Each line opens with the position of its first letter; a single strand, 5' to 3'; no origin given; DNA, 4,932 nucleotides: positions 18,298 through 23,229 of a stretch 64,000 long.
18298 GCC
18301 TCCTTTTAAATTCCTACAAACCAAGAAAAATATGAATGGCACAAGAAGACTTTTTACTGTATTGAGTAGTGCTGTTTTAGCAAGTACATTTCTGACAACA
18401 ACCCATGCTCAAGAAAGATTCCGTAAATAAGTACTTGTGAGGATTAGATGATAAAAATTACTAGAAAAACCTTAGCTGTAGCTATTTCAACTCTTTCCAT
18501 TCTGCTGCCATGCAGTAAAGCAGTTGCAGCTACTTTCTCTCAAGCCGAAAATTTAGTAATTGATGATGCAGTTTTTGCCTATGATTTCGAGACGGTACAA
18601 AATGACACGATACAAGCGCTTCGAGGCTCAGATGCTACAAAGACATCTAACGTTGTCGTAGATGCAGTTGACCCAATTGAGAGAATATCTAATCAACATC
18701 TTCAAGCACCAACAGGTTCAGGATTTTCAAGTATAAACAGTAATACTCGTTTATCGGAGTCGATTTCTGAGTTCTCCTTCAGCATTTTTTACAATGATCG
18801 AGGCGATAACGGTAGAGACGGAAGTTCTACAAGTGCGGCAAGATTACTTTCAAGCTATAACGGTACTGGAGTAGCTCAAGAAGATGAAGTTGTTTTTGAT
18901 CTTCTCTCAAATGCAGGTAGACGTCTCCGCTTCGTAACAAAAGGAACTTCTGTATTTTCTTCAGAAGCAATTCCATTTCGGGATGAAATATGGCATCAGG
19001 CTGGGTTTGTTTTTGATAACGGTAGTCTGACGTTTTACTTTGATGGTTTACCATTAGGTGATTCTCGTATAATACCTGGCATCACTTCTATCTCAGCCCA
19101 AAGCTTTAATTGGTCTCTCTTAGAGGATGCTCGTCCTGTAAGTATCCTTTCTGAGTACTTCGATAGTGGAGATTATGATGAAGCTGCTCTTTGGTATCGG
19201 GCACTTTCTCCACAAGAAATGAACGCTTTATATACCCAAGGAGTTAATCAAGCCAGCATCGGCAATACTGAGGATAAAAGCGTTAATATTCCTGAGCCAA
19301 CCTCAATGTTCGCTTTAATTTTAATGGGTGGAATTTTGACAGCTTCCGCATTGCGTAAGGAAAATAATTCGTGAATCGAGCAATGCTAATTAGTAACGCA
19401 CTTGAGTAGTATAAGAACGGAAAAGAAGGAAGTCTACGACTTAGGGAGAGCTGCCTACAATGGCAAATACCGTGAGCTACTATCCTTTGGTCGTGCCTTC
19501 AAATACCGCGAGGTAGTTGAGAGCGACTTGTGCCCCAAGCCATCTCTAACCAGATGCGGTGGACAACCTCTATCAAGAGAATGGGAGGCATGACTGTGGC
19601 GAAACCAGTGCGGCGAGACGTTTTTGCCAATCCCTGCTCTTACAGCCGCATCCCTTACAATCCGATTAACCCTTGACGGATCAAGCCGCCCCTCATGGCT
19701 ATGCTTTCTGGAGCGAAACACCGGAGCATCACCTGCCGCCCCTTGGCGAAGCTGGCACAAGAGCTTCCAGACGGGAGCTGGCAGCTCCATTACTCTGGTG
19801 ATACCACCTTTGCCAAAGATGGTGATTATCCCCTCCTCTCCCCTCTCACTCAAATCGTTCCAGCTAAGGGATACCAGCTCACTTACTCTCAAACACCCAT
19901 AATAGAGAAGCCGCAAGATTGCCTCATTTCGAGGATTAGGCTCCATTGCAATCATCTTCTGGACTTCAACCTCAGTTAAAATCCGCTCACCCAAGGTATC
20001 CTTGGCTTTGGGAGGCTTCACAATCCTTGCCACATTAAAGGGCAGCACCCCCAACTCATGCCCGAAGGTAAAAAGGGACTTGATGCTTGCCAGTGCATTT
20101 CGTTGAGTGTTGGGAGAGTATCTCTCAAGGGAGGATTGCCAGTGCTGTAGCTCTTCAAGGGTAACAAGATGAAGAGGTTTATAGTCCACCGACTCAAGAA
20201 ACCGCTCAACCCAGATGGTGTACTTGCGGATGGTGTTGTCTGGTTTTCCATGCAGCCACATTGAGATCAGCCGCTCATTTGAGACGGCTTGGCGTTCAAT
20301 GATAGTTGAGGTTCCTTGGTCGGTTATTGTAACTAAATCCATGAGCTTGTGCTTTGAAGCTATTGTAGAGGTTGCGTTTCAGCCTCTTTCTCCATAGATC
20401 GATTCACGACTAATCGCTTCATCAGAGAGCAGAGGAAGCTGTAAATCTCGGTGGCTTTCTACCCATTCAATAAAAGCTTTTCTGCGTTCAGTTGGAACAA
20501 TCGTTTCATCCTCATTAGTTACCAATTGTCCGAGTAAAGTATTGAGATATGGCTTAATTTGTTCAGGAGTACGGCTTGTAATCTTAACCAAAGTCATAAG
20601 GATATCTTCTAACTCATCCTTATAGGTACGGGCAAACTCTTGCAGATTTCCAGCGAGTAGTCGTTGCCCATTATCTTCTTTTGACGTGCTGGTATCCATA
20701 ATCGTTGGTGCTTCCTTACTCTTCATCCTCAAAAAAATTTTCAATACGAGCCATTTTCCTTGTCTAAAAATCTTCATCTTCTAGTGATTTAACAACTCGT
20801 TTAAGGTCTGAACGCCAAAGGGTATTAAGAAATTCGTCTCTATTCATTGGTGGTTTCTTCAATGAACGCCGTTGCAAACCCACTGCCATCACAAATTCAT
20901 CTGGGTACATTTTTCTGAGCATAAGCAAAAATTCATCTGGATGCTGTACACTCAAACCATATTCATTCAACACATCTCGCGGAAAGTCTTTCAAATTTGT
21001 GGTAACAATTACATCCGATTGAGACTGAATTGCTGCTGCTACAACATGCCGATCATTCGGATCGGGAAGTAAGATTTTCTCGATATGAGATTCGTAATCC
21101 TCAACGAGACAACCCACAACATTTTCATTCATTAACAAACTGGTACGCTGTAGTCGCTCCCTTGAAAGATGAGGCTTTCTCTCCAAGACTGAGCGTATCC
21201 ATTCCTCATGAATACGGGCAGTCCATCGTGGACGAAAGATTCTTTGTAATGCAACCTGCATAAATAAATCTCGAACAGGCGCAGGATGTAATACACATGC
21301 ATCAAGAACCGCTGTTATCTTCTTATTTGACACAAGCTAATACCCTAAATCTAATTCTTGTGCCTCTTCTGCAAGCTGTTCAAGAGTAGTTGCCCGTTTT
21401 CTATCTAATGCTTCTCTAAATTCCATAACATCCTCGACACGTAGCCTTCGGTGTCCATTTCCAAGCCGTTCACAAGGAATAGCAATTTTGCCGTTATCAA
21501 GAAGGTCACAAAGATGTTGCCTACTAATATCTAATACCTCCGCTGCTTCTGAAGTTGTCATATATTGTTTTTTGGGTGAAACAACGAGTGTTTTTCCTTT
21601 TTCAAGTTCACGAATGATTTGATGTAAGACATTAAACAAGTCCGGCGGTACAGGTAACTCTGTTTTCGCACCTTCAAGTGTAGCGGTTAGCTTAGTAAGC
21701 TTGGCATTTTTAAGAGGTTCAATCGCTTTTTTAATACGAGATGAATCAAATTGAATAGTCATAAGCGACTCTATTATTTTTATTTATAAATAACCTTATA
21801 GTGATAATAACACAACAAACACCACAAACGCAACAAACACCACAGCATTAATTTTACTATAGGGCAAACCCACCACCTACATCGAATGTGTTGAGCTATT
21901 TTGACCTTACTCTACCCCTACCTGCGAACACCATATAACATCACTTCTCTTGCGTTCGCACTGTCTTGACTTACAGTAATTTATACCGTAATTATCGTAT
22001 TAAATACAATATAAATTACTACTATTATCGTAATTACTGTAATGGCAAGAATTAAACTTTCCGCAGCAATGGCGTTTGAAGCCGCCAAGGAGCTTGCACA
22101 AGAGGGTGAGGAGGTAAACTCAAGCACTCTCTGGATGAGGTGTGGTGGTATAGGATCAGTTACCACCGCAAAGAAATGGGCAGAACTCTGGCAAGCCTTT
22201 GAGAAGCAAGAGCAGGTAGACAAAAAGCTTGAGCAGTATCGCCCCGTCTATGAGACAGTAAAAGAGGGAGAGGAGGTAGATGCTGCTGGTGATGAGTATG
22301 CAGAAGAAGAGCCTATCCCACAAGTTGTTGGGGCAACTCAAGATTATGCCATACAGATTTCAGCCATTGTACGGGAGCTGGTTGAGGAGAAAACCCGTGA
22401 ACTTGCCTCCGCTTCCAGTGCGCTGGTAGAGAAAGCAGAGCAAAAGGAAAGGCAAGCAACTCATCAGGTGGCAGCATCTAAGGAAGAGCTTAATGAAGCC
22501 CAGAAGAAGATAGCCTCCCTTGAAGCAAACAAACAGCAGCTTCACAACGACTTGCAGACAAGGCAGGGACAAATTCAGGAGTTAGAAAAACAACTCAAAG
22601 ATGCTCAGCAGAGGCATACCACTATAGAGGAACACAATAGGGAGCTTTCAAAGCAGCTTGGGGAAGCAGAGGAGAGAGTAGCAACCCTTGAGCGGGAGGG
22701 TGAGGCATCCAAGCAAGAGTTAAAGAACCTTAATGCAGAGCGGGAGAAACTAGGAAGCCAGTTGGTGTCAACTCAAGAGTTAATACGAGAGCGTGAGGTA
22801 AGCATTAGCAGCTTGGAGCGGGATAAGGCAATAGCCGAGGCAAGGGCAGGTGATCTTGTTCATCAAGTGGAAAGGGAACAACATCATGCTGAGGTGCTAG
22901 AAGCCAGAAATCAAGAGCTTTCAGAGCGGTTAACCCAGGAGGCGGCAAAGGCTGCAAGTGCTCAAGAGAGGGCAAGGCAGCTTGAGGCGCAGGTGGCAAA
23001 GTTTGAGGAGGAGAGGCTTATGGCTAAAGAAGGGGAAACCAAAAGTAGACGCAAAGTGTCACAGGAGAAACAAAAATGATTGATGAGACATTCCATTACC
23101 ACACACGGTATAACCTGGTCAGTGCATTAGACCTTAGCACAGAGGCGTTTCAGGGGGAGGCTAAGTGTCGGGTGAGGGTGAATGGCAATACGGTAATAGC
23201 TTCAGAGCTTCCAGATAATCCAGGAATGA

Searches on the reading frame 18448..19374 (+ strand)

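Call 10: search_protein_families(library=pfam, max_evalue=0.001, proteins=[window:18448-19374:+])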
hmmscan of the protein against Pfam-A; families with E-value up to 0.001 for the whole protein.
window:18448-19374:+ (308 aa): 1 family
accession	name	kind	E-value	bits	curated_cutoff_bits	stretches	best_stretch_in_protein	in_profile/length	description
PF13385.13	Laminin_G_3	-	2.4e-08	34.7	27.6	1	131-257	34-149/151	Concanavalin A-like lectin/glucanases superfamily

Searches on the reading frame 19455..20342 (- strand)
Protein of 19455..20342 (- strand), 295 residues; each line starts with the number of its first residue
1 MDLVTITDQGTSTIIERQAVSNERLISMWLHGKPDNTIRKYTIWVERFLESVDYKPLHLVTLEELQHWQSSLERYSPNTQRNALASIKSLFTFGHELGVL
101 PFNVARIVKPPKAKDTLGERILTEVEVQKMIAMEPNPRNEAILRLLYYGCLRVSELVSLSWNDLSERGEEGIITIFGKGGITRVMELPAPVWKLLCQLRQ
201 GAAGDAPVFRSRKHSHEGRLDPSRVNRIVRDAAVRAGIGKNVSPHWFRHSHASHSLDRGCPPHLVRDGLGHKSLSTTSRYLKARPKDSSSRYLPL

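Call 10: search_protein_families(library=pfam, max_evalue=0.001, proteins=[window:19455-20342:-])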
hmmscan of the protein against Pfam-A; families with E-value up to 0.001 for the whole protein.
window:19455-20342:- (295 aa): 2 families
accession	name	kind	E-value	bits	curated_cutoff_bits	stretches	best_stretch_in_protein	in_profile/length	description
PF00589.27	Phage_integrase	-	1.9e-25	90.1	27.1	1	122-284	3-169/172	Phage integrase family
PF13495.12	Phage_int_SAM_4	-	1.6e-09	38.4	27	1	29-92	10-76/85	Phage integrase, N-terminal SAM-like domain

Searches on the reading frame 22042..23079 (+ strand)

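Call 10: search_protein_families(library=pfam, max_evalue=0.001, proteins=[window:22042-23079:+])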
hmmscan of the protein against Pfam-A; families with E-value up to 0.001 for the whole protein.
window:22042-23079:+ (345 aa): 2 families
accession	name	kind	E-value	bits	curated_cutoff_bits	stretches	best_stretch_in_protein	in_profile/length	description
PF25014.1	NET2A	-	0.00012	22.4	33.1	1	49-217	63-229/235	NET2A-like domain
PF10473.14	CENP-F_leu_zip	-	0.00014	22.4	34.5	1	130-237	34-138/140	Leucine-rich repeats of kinetochore protein Cenp-F/LEK1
